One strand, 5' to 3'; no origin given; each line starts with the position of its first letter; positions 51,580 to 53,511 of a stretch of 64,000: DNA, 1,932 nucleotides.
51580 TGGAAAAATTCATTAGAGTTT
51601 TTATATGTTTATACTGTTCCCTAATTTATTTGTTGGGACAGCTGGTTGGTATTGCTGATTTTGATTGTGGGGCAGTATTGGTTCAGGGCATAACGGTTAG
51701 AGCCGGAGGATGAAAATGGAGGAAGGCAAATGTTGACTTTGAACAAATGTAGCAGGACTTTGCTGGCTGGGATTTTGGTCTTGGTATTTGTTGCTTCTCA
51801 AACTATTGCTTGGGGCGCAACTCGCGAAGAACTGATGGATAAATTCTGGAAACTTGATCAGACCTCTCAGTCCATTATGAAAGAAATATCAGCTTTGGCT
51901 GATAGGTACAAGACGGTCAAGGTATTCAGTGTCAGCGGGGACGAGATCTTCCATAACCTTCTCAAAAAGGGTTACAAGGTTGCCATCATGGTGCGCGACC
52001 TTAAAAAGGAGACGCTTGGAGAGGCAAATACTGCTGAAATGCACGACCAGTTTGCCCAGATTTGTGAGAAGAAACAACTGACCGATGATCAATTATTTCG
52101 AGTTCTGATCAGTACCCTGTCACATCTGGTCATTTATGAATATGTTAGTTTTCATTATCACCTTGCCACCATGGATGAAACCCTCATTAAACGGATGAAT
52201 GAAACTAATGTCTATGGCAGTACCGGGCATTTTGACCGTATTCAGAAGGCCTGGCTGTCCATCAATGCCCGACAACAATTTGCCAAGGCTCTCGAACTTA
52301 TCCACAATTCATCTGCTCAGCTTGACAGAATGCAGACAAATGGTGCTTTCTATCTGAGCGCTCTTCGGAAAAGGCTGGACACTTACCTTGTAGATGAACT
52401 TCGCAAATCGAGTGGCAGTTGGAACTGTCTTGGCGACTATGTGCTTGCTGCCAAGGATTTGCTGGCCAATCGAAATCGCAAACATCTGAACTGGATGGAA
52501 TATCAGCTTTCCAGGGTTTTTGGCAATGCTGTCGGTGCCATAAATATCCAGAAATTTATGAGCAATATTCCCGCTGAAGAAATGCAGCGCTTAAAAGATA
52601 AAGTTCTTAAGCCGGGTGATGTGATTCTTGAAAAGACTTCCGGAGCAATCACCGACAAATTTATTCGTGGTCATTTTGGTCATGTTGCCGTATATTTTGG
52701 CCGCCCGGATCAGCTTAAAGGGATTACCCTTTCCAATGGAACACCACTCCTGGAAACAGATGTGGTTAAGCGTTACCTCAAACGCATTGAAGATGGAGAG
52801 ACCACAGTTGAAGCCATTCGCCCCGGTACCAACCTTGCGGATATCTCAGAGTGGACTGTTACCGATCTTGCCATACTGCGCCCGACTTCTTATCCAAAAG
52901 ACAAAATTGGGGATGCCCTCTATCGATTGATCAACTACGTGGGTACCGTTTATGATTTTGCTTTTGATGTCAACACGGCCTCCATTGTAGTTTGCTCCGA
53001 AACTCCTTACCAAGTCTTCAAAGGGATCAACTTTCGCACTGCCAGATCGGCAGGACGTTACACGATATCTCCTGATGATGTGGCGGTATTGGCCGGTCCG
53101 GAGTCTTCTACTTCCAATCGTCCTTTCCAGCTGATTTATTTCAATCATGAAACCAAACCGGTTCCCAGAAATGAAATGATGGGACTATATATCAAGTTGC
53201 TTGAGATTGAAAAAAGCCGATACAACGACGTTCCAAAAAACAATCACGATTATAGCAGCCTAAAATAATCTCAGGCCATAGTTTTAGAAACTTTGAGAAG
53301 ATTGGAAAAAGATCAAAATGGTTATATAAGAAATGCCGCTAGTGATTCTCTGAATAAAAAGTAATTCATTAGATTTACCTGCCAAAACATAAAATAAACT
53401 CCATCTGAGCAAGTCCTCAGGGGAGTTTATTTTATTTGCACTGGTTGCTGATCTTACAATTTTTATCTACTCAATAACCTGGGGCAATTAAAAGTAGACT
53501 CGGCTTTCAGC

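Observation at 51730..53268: Compositionally foreign secreted YiiX-like (permuted papain-fold) gene with its own promoter and terminator, followed in-frame by a HEAT-repeat remnant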

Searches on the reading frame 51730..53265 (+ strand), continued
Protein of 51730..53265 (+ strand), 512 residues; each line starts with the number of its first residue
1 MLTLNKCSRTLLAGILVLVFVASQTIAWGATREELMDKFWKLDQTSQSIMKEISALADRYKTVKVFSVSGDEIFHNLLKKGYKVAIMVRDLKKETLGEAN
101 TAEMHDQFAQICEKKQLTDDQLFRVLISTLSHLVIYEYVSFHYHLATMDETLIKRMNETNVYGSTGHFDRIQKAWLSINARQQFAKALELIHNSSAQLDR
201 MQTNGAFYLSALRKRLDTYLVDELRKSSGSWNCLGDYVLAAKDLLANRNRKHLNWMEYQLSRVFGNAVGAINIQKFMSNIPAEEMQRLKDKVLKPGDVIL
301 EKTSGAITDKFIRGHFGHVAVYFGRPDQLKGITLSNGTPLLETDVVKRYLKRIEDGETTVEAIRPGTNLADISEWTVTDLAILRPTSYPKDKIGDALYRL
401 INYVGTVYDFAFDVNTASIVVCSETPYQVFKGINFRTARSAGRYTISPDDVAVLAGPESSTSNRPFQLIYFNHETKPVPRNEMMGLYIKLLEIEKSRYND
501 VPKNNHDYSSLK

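Call 46: fold_search(model_id=the predicted structure, library=pdb)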
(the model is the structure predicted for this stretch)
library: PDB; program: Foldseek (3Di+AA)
matches with E <= 10: 556; with E <= 0.001: 0
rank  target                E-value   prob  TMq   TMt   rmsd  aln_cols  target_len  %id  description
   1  8yyu_A                6.5e-02  0.89  0.15  0.15  10.8       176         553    8  A tetrameric STAT1-DNA complex (released 2025-03-26)
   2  4jeh_B                9.6e-02  0.63  0.16  0.30  16.8       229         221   14  Crystal Structure of Munc18a and Syntaxin1 lacking N-peptide complex (released 2013-07-17)
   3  6u1s_A                1.3e-01  0.25  0.12  0.17  18.2       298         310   12  Cryo-EM structure of a de novo designed 16-helix transmembrane nanopore, TMHC8_R. (released 2020-08-19)
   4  4jeu_B                1.5e-01  0.47  0.16  0.28  17.1       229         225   12  Crystal Structure of Munc18a and Syntaxin1 with native N-terminus complex (released 2013-07-17)
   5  1bf5_A                1.7e-01  0.89  0.17  0.16   9.6       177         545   13  TYROSINE PHOSPHORYLATED STAT-1/DNA COMPLEX (released 1998-08-12)
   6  9iga_A                2.0e-01  0.75  0.17  0.18   9.7       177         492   14  Beta-hairpin macrocyclic peptide in complex with STAT1 (released 2026-02-18)
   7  3cwg_A                2.6e-01  0.66  0.16  0.17   9.2       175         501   12  Unphosphorylated mouse STAT3 core fragment (released 2008-07-01)
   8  4tql_A                2.7e-01  0.12  0.09  0.14  35.1       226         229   14  Computationally designed three helix bundle (released 2014-10-15)
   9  4tql_B                3.0e-01  0.11  0.09  0.14  35.2       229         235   14  Computationally designed three helix bundle (released 2014-10-15)
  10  6vfk_B                3.1e-01  0.13  0.10  0.15  19.3       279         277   11  De novo designed tetrahedral nanoparticle T33_dn10 displaying 4 copies of BG505-SOSIP trimer on the surface (released 2020-07-22)
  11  6xxv_F                3.3e-01  0.63  0.12  0.40   6.9       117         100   16  Crystal Structure of a computationally designed Immunogen S2_1.2 in complex with its elicited antibody C57 (released 2020-04-22)
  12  3c98_B                3.3e-01  0.35  0.16  0.29  16.8       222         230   14  Revised structure of the munc18a-syntaxin1 complex (released 2008-03-25)
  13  7udc_B                3.6e-01  0.16  0.12  0.20  15.4       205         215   11  cryo-EM structures of a synaptobrevin-Munc18-1-syntaxin-1 complex class1 (released 2022-04-06)
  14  1fio                  4.0e-01  0.35  0.14  0.32  23.6       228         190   14  CRYSTAL STRUCTURE OF YEAST T-SNARE PROTEIN SSO1 (released 2000-10-11)
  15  6njs                  4.2e-01  0.60  0.17  0.17   9.9       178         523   12  Stat3 Core in complex with compound SD36 (released 2019-12-04)
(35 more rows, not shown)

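Call 55: find_related_loci(query=A1, collection=viral_contigs, flank=5000)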
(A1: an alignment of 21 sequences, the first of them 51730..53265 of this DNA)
Query A1 (512 aa) in viral_contigs; peptide patterns used: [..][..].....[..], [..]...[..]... (x = any residue, [..] = any of these).
71 stretches matched a pattern, but none encodes a relative of the query by tblastn (E <= 1e-3).

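Call 64: search_protein_families(library=padloc, proteins=[window:51730-53265:+], max_evalue=0.01)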
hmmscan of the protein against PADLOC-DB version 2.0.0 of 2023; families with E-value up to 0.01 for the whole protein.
window:51730-53265:+ (512 aa): 0 families

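Call 67: search_protein_families(library=pfam, proteins=[P0238, P0257, P0271, P0190, P0192, P0256, P0276], max_evalue=0.001)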
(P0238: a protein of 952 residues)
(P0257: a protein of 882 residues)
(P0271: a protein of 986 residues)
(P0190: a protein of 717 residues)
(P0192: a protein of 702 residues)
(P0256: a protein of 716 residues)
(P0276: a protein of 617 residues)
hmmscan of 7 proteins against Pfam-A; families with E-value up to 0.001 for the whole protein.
P0238 (952 aa): 1 family
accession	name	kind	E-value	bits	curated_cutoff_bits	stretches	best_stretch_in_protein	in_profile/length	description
PF05708.18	Peptidase_C92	-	2e-24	87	27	1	332-484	6-144/166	Permuted papain-like amidase enzyme, YaeF/YiiX, C92 family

P0257 (882 aa): 1 family
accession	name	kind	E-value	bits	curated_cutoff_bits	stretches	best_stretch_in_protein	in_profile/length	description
PF05708.18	Peptidase_C92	-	1.9e-25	90.3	27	1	343-506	6-144/166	Permuted papain-like amidase enzyme, YaeF/YiiX, C92 family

P0271 (986 aa): 3 families
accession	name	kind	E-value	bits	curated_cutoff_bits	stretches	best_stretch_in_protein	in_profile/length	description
PF13091.12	PLDc_2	-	6.1e-32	110.7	27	2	563-705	3-132/132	PLD-like domain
PF05708.18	Peptidase_C92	-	2.5e-24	86.6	27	1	341-490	6-141/166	Permuted papain-like amidase enzyme, YaeF/YiiX, C92 family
PF00614.28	PLDc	-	7.1e-06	26.3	21.9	0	649-671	4-26/28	Phospholipase D Active site motif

P0190 (717 aa): 1 family
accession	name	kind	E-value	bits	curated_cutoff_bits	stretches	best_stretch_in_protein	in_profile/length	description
PF05708.18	Peptidase_C92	-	4.8e-24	85.7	27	1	492-651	2-145/166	Permuted papain-like amidase enzyme, YaeF/YiiX, C92 family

P0192 (702 aa): 1 family
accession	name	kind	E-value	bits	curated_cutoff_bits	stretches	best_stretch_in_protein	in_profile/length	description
PF05708.18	Peptidase_C92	-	1.3e-21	77.8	27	1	490-646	1-141/166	Permuted papain-like amidase enzyme, YaeF/YiiX, C92 family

P0256 (716 aa): 1 family
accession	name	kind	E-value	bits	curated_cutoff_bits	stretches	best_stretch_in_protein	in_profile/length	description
PF05708.18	Peptidase_C92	-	2.8e-20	73.5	27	1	491-630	2-125/166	Permuted papain-like amidase enzyme, YaeF/YiiX, C92 family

P0276 (617 aa): 1 family
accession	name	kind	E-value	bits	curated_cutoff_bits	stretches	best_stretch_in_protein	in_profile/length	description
PF05708.18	Peptidase_C92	-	1.7e-20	74.2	27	1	383-559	6-144/166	Permuted papain-like amidase enzyme, YaeF/YiiX, C92 family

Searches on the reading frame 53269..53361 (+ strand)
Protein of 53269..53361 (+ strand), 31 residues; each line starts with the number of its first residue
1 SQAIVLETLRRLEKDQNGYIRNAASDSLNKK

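Call 4: search_protein_families(library=pfam, proteins=[window:53269-53361:+], max_evalue=1)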
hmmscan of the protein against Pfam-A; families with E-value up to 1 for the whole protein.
window:53269-53361:+ (31 aa): 0 families

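Call 14: search_solved_structures(query=window:53269-53361:+, max_evalue=10, show_alignments=5)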
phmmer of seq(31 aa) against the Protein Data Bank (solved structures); distinct sequences matched with E-value up to 10: 25.
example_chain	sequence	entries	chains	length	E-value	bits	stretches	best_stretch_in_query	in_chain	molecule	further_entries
6ft5_A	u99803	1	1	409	3.7e-17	60.8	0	6-29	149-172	alphaRep A3_A3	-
6fsq_A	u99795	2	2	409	1.2e-12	47.6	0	6-29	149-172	alphaRep A3_bGFPD | A3_bGFPD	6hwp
3ltj_A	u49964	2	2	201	8.6e-09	36.4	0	6-29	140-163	AlphaRep-4 | bA3-2: binder of A3 protein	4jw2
3ltm_A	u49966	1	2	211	1.1e-08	36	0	6-29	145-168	Alpha-Rep4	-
4xl5_C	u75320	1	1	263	6e-07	31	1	6-29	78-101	bGFP-A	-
4zv6_A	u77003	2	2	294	7.1e-07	30.8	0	6-30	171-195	AlphaRep-7 | alpha-Rep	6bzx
9sah_A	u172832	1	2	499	1.9e-05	26.6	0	6-30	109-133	E4-NB2 synthetic fusion protein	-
9t1m_A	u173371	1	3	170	0.00066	22.1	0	6-30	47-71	Alpha Rep E4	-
8aw4_A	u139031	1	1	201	0.0011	21.5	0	6-28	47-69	ALPHAREP bB-E3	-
6veh_A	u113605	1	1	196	0.0011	21.5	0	6-29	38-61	HEAT repeat domain-containing protein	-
4xvp_D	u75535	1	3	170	0.0015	21.1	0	6-29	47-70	BGFP-C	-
9rhz_A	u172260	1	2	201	0.0016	21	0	6-30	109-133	ALPHAREP bE5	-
6gwc_C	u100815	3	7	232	0.0039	19.9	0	6-30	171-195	iE5 ALPHAREP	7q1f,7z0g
6gx7_E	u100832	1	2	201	0.019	17.9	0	6-30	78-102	iiiA5 ALPHAREP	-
6gwd_G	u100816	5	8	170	0.023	17.7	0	6-30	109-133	iiH5 ALPHAREP | iih5 Alpha Repeating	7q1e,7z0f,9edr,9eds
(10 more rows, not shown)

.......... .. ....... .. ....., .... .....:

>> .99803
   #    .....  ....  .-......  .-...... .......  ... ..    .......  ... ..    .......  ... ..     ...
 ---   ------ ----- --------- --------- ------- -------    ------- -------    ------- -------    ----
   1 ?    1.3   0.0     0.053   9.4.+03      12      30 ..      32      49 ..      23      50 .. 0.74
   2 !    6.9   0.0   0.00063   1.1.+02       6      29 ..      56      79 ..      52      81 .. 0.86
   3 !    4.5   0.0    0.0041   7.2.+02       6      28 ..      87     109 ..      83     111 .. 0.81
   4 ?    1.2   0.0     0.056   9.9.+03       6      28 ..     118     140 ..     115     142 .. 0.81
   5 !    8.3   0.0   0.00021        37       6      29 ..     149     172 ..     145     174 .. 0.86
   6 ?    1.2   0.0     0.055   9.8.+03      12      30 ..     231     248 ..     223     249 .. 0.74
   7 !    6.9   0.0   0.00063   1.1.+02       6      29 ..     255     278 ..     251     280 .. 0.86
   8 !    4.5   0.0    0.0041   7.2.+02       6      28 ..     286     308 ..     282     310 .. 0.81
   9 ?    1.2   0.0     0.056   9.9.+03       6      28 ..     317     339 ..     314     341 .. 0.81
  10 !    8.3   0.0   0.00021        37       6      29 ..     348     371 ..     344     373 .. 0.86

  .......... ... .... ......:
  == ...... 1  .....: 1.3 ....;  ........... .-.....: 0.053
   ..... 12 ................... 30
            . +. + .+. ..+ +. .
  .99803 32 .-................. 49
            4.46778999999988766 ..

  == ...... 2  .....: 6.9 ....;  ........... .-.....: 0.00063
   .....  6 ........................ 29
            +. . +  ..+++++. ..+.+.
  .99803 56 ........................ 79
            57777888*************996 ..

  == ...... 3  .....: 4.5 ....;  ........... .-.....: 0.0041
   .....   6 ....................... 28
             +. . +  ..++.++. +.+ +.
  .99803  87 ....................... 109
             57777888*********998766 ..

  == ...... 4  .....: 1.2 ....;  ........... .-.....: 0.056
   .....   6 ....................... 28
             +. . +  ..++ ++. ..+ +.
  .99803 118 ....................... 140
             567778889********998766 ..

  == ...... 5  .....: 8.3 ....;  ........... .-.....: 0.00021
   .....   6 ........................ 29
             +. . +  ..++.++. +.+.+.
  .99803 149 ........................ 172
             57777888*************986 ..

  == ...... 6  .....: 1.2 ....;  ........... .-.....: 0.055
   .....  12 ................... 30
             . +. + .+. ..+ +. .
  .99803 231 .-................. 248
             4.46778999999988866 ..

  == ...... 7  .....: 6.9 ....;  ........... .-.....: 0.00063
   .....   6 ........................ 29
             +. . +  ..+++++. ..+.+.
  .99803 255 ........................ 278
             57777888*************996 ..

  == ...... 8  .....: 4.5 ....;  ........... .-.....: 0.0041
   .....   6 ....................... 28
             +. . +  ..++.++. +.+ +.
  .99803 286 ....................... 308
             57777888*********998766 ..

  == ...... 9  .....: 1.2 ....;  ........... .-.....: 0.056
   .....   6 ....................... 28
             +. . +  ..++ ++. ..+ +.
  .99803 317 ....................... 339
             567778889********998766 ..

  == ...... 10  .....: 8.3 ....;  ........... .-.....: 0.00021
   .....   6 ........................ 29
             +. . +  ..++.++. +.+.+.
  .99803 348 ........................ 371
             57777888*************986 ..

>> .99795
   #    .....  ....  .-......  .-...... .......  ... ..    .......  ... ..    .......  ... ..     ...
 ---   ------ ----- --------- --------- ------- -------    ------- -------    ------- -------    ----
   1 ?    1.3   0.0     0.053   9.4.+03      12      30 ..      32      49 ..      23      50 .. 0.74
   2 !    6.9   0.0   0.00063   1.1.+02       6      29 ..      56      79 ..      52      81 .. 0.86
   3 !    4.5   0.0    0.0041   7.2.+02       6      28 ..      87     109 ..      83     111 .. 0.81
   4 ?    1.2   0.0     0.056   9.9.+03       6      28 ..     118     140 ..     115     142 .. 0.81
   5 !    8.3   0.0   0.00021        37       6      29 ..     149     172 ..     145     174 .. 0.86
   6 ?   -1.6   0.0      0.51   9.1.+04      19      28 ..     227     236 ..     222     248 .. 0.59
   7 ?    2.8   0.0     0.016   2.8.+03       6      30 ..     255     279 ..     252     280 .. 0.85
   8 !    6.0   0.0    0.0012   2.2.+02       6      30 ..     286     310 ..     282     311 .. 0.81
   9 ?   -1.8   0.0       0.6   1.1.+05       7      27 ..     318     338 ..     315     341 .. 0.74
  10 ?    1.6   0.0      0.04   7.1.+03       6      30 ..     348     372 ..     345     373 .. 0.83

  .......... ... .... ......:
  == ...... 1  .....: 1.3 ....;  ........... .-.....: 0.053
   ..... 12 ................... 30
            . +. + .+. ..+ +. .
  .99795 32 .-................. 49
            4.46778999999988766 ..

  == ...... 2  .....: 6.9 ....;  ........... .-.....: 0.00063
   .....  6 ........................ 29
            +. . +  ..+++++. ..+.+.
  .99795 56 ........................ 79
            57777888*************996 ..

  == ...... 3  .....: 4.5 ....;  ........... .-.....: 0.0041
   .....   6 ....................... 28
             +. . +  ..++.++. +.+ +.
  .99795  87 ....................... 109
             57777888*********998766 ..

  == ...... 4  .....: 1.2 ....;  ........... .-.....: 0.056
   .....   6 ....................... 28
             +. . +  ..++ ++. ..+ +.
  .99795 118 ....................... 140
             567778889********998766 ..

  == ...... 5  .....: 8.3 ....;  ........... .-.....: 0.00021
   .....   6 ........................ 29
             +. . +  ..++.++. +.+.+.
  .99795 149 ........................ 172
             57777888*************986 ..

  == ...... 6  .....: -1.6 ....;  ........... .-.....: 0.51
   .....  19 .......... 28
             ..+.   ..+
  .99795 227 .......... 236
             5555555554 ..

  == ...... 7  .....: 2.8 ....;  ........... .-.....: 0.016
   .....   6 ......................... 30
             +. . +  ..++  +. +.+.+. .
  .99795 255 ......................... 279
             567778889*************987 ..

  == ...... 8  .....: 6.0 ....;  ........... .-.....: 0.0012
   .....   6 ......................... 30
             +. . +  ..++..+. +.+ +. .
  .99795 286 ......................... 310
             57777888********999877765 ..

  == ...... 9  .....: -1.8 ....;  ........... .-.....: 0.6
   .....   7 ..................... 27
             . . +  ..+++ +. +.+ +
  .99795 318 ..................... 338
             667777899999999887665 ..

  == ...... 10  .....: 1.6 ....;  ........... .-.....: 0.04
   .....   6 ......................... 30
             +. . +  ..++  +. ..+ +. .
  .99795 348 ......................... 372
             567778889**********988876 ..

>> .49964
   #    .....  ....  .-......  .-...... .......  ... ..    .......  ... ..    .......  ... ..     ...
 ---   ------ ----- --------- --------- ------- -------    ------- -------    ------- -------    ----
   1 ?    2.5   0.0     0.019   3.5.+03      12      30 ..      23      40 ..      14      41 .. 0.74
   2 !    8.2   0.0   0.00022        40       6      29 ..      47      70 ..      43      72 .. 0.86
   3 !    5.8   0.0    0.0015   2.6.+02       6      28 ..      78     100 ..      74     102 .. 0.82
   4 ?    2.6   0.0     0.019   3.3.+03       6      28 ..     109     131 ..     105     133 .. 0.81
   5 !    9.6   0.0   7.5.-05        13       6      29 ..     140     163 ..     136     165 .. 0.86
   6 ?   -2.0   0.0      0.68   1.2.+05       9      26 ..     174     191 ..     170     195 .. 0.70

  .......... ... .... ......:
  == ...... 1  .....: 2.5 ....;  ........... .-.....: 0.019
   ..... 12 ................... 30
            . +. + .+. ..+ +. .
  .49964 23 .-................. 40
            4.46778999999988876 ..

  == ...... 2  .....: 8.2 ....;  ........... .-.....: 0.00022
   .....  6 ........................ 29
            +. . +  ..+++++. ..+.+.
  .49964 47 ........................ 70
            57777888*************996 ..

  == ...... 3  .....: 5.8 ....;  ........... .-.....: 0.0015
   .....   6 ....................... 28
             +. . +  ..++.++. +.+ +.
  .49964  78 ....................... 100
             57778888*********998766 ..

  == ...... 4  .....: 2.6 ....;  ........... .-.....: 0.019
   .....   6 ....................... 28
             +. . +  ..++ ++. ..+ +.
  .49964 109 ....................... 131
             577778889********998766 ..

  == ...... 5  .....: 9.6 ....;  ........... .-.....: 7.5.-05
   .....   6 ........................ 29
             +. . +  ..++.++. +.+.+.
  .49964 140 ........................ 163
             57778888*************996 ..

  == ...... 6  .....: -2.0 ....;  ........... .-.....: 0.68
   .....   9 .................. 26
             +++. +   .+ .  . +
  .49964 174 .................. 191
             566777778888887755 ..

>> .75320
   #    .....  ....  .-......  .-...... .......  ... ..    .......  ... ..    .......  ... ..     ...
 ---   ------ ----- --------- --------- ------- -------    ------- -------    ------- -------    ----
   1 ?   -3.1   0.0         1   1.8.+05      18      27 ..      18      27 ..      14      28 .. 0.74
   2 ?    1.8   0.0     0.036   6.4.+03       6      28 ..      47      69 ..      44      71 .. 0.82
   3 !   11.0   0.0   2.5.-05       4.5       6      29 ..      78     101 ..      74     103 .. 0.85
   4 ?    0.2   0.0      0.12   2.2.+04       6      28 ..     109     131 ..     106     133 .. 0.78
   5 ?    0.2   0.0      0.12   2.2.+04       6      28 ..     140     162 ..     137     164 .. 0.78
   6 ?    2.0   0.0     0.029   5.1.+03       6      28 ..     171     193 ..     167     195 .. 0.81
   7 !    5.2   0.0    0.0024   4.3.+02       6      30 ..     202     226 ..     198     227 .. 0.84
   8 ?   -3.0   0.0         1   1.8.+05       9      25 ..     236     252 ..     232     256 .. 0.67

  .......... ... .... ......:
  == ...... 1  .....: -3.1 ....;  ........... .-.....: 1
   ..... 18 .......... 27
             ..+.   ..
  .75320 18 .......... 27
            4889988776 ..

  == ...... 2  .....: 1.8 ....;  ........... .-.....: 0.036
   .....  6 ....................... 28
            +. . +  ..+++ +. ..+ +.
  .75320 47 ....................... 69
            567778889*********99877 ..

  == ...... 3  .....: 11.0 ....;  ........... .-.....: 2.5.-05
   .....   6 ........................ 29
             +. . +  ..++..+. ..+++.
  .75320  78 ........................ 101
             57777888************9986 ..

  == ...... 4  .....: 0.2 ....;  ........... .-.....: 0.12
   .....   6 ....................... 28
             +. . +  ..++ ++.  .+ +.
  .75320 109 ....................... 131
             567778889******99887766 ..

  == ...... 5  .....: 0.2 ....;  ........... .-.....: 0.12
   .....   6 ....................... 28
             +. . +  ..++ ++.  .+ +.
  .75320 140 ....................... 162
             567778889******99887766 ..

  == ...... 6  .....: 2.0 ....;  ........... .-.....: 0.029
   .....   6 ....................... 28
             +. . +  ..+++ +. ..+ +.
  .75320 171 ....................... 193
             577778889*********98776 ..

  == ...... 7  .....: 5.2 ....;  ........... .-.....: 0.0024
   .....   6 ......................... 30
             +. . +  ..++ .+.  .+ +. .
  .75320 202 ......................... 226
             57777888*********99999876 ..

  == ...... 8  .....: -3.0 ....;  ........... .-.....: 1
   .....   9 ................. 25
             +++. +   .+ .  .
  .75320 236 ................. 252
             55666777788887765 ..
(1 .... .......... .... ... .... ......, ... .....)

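Call 23: search_protein_families(library=pfam, proteins=[window:53269-53361:+], max_evalue=10)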
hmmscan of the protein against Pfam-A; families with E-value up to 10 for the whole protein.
seq(31 aa): 0 families
